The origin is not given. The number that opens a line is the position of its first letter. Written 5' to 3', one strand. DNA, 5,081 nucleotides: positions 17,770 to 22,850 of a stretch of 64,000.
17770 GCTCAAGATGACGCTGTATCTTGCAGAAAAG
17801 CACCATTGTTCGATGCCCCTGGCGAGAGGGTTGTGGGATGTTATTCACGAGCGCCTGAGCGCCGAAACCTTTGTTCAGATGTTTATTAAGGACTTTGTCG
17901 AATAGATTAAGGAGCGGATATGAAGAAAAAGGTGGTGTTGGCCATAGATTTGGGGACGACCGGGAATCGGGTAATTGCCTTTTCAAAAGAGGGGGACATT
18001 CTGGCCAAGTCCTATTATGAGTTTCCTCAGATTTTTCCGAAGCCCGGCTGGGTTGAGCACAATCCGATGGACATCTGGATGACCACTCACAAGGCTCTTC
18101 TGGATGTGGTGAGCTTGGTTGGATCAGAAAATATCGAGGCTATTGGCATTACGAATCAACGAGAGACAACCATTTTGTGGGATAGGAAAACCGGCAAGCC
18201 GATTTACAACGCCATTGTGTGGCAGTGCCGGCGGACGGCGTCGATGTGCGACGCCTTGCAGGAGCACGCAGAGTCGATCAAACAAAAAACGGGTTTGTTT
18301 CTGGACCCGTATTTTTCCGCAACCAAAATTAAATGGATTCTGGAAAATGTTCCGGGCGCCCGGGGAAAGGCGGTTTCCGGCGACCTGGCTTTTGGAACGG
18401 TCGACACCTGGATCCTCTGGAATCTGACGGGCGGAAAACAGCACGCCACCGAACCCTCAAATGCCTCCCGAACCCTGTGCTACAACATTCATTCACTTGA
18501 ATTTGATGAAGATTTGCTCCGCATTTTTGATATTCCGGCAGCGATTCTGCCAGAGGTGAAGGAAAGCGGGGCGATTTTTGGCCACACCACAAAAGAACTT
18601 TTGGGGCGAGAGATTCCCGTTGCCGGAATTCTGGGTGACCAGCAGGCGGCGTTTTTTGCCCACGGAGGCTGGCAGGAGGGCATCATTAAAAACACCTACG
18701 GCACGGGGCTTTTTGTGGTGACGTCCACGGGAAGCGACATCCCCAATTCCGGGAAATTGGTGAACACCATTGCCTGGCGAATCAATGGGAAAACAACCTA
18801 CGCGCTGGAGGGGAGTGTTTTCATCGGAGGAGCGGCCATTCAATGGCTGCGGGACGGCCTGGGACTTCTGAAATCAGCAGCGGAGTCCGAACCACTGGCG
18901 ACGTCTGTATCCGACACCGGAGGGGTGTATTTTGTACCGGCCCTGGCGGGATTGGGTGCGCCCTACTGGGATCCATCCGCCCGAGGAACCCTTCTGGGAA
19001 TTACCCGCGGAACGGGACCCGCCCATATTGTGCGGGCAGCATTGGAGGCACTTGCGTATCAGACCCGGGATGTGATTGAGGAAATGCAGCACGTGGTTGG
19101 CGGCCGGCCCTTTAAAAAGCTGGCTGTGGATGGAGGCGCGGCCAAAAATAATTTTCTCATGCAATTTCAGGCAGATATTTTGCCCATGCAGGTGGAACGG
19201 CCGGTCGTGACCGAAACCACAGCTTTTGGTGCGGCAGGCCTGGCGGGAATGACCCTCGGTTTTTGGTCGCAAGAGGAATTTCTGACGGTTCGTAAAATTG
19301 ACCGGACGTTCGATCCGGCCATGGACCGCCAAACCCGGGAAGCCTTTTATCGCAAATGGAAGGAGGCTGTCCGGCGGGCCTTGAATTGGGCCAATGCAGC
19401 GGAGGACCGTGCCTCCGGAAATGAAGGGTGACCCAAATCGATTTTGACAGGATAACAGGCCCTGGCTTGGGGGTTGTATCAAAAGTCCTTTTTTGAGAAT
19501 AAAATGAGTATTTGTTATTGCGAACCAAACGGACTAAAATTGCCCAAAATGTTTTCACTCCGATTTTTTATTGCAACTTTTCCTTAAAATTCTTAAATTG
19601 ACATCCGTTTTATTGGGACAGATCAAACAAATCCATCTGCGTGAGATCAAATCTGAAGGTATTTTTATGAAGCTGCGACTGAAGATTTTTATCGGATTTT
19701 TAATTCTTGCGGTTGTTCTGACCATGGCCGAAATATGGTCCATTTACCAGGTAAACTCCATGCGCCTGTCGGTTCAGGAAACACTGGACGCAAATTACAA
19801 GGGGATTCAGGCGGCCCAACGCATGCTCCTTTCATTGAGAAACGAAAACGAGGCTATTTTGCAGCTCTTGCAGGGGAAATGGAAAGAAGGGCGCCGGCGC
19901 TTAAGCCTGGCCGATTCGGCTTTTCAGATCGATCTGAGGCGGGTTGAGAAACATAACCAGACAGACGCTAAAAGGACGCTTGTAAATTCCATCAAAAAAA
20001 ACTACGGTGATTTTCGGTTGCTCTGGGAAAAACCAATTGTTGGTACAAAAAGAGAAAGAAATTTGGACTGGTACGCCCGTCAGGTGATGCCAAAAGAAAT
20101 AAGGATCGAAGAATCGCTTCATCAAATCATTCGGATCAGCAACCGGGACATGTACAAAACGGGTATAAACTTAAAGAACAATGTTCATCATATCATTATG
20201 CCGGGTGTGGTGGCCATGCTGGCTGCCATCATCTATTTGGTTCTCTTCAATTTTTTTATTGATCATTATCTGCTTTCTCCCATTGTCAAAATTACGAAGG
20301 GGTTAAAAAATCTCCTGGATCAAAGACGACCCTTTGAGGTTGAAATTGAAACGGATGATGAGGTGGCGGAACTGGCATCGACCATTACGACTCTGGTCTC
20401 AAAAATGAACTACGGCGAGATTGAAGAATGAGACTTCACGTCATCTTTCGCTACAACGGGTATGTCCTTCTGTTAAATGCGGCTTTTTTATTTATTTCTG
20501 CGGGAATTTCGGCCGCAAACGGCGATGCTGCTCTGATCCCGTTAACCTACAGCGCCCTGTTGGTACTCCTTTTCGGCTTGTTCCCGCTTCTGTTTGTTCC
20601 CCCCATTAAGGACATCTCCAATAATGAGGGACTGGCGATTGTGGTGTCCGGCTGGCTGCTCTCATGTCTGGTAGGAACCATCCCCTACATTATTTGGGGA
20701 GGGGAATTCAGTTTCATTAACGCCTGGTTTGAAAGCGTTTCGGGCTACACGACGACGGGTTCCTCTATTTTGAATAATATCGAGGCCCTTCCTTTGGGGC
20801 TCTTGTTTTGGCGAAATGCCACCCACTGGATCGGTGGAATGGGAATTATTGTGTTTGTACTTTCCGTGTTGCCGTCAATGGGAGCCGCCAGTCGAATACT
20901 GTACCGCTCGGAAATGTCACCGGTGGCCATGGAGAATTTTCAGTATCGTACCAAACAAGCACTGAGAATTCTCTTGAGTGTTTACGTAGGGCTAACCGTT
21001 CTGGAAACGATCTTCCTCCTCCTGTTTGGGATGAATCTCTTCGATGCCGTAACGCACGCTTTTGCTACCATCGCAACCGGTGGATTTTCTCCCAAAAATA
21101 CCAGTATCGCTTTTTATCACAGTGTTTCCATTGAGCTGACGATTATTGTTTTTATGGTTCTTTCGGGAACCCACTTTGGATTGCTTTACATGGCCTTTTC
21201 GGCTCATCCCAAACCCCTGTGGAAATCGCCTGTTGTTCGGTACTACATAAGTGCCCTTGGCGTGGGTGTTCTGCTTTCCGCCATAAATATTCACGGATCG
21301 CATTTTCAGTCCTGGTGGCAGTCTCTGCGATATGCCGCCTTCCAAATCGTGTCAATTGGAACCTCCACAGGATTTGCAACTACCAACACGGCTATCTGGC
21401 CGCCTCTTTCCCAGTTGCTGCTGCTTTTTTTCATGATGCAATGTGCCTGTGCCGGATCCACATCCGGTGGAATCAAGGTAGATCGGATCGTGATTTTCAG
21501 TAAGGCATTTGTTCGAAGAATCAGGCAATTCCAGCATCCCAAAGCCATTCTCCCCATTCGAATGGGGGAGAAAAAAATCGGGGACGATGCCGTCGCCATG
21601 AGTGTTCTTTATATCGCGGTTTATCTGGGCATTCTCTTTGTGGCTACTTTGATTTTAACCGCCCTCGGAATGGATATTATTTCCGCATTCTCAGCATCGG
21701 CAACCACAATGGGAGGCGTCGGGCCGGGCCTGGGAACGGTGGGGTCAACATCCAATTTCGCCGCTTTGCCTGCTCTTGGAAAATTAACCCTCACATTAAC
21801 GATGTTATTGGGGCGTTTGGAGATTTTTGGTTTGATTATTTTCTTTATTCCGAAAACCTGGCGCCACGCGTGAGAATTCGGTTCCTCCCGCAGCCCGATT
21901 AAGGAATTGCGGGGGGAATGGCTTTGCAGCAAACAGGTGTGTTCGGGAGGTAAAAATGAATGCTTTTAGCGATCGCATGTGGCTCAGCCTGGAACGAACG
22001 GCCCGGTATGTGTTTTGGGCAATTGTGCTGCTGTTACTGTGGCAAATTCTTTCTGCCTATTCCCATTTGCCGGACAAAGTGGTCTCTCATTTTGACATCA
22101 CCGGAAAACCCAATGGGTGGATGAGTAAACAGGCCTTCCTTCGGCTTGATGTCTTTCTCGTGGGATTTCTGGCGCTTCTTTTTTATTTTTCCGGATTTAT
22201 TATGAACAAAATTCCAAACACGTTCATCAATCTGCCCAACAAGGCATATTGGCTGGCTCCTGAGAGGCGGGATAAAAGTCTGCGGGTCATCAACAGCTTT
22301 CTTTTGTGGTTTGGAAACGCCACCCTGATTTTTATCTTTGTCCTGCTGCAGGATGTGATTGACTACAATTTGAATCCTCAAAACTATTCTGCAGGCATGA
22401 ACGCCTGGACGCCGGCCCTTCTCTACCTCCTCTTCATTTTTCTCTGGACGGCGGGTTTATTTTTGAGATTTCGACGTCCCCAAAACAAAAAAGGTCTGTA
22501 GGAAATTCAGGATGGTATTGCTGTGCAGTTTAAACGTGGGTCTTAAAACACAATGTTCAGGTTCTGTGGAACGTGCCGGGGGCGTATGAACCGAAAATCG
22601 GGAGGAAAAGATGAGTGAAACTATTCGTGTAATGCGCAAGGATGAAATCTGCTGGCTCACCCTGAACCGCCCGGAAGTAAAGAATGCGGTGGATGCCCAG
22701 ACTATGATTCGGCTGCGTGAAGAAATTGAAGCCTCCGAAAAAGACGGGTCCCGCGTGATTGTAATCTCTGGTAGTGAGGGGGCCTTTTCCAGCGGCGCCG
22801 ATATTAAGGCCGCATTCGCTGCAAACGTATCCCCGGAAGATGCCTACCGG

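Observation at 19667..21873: Stand-alone periplasmic-sensor/HAMP protein translationally coupled to a TrkH/KtrB K+ transporter with no trkA/ktrA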

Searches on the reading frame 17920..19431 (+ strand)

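Call 6: search_protein_families(library=pfam, proteins=[window:17920-19431:+], max_evalue=0.00001)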
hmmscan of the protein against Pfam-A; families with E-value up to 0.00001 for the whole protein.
window:17920-19431:+ (503 aa): 2 families
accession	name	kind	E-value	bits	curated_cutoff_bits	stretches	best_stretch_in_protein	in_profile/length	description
PF00370.27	FGGY_N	-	7.9e-74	248.8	28.8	1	6-246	2-244/245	FGGY family of carbohydrate kinases, N-terminal domain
PF02782.22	FGGY_C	-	1.9e-42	145.7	27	1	258-445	3-197/198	FGGY family of carbohydrate kinases, C-terminal domain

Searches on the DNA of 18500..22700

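Call 29: search_rna_families(source=window, start=18500, end=22700, threshold=evalue, max_evalue=1)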
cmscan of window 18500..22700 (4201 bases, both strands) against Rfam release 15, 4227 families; matches with E-value up to 1: 0.
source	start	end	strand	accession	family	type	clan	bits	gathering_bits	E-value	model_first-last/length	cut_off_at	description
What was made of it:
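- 19512..19540 (+): Possible sigma-70-like promoter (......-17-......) in the 235-nt spacer between glycerol kinase and the partner gene. No Rfam riboswitch or leader in 18500-22700 (call 29).
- Tried and rejected: Riboswitch or leader upstream of the pair: no Rfam match in 18500-22700 at E<=1 (call 29).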
